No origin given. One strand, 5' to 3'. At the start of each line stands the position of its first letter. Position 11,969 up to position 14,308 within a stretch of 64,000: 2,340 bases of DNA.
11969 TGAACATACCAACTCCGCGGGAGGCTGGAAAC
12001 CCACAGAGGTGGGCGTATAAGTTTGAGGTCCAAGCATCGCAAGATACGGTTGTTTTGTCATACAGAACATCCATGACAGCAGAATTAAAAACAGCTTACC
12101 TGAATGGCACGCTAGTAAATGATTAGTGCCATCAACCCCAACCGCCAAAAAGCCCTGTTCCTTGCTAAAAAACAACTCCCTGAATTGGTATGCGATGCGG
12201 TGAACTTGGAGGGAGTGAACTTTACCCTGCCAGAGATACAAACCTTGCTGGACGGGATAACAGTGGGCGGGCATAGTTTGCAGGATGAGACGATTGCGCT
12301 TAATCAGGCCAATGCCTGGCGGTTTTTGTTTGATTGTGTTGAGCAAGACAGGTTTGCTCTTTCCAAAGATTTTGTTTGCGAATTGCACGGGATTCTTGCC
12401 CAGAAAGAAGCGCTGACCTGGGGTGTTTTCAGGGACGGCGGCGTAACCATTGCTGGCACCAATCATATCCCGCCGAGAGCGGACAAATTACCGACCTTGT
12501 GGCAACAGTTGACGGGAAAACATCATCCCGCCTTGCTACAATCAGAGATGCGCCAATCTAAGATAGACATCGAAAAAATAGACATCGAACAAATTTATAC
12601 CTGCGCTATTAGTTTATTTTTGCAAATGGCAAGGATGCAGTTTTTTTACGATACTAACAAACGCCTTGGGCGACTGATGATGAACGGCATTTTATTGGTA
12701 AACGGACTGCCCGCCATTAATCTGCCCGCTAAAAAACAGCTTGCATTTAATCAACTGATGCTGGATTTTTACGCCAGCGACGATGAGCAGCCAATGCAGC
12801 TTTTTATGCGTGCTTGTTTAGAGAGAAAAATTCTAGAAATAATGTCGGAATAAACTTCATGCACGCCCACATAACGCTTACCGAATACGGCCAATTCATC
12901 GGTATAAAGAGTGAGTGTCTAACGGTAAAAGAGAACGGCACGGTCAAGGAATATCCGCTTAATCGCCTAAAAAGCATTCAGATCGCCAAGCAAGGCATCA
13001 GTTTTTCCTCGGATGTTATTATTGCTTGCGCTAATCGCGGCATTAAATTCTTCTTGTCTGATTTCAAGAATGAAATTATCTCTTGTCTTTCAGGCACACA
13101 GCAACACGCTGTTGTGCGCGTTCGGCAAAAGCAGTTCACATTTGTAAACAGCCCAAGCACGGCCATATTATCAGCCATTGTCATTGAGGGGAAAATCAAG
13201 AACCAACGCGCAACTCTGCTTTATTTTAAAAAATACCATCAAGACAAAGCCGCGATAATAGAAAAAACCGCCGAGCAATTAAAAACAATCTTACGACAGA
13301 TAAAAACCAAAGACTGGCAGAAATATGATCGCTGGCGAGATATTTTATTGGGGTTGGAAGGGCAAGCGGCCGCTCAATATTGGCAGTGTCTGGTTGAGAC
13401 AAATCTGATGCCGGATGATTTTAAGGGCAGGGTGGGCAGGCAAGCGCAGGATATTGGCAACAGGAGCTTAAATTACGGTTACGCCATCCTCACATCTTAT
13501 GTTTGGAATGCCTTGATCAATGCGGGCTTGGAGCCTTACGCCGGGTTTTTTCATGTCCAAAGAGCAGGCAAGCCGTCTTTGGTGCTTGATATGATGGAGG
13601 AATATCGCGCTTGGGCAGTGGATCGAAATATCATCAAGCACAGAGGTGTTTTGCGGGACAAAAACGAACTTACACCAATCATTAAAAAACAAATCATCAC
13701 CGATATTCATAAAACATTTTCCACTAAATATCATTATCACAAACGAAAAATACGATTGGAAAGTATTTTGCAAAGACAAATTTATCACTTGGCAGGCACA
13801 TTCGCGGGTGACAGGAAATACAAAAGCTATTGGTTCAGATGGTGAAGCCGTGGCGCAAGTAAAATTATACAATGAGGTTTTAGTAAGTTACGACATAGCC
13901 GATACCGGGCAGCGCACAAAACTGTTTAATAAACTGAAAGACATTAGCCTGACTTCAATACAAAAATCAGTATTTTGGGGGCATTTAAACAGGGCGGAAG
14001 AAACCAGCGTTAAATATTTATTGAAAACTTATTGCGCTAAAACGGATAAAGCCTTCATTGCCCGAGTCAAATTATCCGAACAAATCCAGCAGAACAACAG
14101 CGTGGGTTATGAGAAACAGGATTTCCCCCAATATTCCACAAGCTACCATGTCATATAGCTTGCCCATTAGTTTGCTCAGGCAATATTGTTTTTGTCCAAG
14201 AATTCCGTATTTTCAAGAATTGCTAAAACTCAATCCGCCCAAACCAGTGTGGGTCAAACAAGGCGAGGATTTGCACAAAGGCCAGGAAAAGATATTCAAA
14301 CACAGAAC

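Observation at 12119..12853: Fic/Doc-fold-like gene with a His-to-Gln degenerate motif hard-wired between cas9 and cas1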

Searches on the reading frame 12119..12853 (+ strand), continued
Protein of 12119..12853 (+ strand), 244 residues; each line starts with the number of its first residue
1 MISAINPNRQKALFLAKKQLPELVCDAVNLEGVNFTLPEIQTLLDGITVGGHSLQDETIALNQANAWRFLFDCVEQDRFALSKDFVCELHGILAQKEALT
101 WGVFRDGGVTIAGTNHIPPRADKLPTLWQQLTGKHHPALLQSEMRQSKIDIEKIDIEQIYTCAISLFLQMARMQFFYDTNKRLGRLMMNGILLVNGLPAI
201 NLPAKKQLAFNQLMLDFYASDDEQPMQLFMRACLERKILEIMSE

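Call 85: search_solved_structures(query=A1, max_evalue=0.001, show_alignments=0)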
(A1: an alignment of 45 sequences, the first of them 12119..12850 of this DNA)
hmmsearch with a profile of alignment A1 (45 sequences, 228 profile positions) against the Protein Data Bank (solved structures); distinct sequences matched with E-value up to 0.001: 15.
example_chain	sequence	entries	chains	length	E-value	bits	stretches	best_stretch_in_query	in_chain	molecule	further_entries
6i7g_A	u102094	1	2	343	5.5e-16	62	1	25-220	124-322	Adenosine monophosphate-protein transferase FICD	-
4u04_A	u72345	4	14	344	5.5e-16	62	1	25-220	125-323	Adenosine monophosphate-protein transferase FICD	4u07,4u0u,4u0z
6i7h_A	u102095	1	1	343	1.1e-15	60.9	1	25-220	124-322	Adenosine monophosphate-protein transferase FICD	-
6i7i_A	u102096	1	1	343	1.3e-15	60.8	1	25-220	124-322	Adenosine monophosphate-protein transferase FICD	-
6i7j_A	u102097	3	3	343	3.2e-15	59.5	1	25-220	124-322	Adenosine monophosphate-protein transferase FICD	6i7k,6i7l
7b7z_A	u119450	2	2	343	4.3e-15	59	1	24-220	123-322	Protein adenylyltransferase FICD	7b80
9yz5_A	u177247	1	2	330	6.3e-15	58.5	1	24-220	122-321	Protein adenylyltransferase FICD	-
4u0s_A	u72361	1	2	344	7.1e-15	58.3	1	25-220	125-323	Adenosine monophosphate-protein transferase FICD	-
6zmd_B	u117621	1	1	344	7.7e-14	54.9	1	25-220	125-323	Protein adenylyltransferase FICD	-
5jj6_A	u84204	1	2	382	1.6e-11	47.4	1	25-195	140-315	Adenosine monophosphate-protein transferase FICD homolog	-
5jj7_A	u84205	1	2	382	2e-10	43.7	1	25-195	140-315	Adenosine monophosphate-protein transferase FICD homolog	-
4x2e_A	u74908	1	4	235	9.4e-07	31.8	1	24-183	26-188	Fic family protein putative filamentation induced by cAMP protein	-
4x2c_A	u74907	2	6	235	3.2e-06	30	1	24-183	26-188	Fic family protein putative filamentation induced by cAMP protein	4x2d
4rgl_A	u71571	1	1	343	9e-05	25.3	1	29-222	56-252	Filamentation induced by cAMP protein Fic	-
7xux_A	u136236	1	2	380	0.00098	21.9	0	82-183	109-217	Fido domain-containing protein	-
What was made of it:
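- A profile search of the PDB finds FICD at E 5.5e-16 and no Doc (call 85).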

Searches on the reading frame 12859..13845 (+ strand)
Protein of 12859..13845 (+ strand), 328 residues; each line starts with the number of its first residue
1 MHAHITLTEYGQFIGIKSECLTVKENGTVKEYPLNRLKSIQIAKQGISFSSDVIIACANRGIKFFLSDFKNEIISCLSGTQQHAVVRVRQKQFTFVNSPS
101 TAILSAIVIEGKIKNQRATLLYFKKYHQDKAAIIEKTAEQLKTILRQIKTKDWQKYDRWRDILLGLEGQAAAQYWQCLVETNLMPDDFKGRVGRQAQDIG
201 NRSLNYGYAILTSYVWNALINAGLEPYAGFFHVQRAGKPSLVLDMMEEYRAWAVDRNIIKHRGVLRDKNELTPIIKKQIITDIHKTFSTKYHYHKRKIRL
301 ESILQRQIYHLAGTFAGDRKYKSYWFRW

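Call 5: search_protein_families(library=ncbifam, proteins=[window:12859-13845:+], max_evalue=0.1)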
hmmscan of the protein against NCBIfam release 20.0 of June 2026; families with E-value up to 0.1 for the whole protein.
window:12859-13845:+ (328 aa): 9 families
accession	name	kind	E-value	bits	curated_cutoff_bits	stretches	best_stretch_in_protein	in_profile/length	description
TIGR00287.1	cas1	equivalog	3.6e-57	193.9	71.7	1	5-322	2-326/327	CRISPR-associated endonuclease Cas1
TIGR03640.1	cas1_DVULG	exception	4.6e-42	144.4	385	1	8-300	9-303/340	type I-C CRISPR-associated endonuclease Cas1c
NF049935.1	cas4g_cas1g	exception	8.5e-41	140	560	1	5-260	217-466/546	CRISPR-associated endonuclease Cas4g/Cas1g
TIGR04093.1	cas1_CYANO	exception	9.7e-38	129.9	385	1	20-294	19-290/334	type I-D CRISPR-associated endonuclease Cas1d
TIGR03639.1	cas1_NMENI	exception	3.8e-28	98.6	120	1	12-305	10-271/278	type II CRISPR-associated endonuclease Cas1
TIGR03983.1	cas1_MYXAN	equivalog_domain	2.9e-24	85.7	358.05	1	8-259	17-265/347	type I-MYXAN CRISPR-associated endonuclease Cas1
TIGR04329.1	cas1_PREFRAN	exception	1.3e-19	70.4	300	1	16-263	20-251/317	type V CRISPR-associated endonuclease Cas1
TIGR03641.1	cas1_HMARI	exception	3.1e-16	59.6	304.1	1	17-328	14-324/324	type I-B CRISPR-associated endonuclease Cas1b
TIGR03638.1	cas1_ECOLI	exception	0.00031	20.1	215.6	1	192-251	164-221/269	type I-E CRISPR-associated endonuclease Cas1e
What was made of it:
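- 12859..13845 (+): cas1 (328 aa). TIGR00287 193.9 bits (call 5).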

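Call 6: search_protein_families(library=pfam, proteins=[window:12859-13845:+], max_evalue=1)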
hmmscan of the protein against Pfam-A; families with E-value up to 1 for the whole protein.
window:12859-13845:+ (328 aa): 2 families
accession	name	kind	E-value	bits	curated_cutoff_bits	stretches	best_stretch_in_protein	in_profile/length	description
PF01867.21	Cas_Cas1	-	3.1e-57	194.3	22.3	1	6-260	2-248/283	CRISPR associated protein Cas1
PF07073.17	ROF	-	0.17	12.5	27.6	1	16-50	42-76/80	Modulator of Rho-dependent transcription termination (ROF)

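Call 37: find_related_loci(query=A2, collection=metagenome_contigs, flank=8000)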
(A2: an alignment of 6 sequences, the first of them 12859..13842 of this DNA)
Query A2 (328 aa) in metagenome_contigs; peptide patterns used: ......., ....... (x = any residue, [..] = any of these).
512 stretches matched a pattern; 134 encode a relative of the query (tblastn E <= 1e-3); the best 80 are kept; 80 distinct loci.
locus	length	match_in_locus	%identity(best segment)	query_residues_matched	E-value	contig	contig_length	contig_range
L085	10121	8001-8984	75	1-328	5e-174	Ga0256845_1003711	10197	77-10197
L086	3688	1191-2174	76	1-328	0e+0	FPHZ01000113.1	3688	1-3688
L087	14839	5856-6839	84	1-328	0e+0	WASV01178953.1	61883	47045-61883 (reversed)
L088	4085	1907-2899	58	1-328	6e-137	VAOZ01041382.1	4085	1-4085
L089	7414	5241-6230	52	4-328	4e-112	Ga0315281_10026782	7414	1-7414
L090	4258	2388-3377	51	4-328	1e-109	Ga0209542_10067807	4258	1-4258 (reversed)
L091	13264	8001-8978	45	4-328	7e-106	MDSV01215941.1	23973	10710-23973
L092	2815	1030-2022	49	4-328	2e-106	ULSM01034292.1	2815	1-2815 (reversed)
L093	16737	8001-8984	48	4-328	2e-102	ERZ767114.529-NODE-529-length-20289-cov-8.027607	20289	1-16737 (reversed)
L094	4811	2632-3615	47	4-328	1e-101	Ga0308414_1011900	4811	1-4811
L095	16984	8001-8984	48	4-328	2e-98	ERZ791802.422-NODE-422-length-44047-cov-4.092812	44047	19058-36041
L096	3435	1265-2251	48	4-328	1e-99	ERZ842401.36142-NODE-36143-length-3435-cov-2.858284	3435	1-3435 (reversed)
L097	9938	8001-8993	47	4-328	4e-98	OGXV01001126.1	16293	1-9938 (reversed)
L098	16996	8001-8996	48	4-328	1e-97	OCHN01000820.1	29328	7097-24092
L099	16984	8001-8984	46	4-328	4e-97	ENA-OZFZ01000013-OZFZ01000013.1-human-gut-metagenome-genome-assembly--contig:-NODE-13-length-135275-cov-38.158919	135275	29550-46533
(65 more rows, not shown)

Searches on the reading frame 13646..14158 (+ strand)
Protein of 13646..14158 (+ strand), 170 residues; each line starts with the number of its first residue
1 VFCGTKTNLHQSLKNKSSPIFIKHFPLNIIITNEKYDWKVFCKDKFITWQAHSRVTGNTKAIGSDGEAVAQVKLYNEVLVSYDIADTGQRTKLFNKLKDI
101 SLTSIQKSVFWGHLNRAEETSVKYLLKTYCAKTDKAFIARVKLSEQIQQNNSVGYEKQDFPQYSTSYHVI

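Call 5: search_protein_families(library=ncbifam, proteins=[window:13646-14158:+], max_evalue=0.1)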
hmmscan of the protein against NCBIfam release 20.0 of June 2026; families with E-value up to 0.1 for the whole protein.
window:13646-14158:+ (170 aa): 1 family
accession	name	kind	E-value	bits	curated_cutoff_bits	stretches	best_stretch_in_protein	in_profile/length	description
TIGR01573.1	cas2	equivalog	1.2e-05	25.4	24.5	1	78-155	3-83/96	CRISPR-associated endonuclease Cas2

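Call 6: search_protein_families(library=pfam, proteins=[window:13646-14158:+], max_evalue=1)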
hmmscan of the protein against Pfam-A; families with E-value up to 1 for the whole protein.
window:13646-14158:+ (170 aa): 1 family
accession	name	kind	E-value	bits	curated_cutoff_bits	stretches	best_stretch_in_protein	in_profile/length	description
PF09827.14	CRISPR_Cas2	-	9.8e-10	38.9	23.8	1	78-138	3-63/74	CRISPR associated protein Cas2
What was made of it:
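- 13808..14158 (+): cas2 (start uncertain). Pfam CRISPR_Cas2 38.9 bits (call 6).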
